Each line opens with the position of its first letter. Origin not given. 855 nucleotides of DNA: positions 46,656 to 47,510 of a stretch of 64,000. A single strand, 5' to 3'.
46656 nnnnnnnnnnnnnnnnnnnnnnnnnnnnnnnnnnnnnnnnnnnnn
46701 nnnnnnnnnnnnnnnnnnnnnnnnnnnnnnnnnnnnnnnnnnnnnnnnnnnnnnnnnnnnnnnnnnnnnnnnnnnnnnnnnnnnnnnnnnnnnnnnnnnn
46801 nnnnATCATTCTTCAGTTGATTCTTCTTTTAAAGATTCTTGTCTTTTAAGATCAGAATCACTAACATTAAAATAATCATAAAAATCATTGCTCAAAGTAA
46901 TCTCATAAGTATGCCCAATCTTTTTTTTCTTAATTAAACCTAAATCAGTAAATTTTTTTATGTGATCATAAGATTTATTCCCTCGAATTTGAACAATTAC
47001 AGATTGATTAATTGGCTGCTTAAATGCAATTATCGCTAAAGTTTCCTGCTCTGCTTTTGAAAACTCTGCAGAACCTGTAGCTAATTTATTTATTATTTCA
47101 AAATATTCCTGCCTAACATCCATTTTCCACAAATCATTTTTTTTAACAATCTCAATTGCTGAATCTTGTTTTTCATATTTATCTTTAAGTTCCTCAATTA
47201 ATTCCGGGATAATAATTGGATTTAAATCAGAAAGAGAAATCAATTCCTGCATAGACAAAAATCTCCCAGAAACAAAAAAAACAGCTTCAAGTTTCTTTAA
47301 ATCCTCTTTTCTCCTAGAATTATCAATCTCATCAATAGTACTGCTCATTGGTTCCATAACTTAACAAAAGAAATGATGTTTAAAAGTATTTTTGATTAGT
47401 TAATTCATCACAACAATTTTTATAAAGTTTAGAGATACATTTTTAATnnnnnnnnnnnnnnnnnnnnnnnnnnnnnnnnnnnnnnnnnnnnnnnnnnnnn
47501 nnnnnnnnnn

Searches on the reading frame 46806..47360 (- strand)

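Call 33: search_protein_families(library=pfam, proteins=[window:46806-47360:-], max_evalue=0.001)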
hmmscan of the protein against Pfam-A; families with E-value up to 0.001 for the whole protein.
window:46806-47360:- (184 aa): 1 family
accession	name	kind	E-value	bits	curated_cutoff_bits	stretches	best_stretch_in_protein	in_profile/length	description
PF04079.22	SMC_ScpB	-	3.5e-35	121.4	27.4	1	23-171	2-157/160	Segregation and condensation complex subunit ScpB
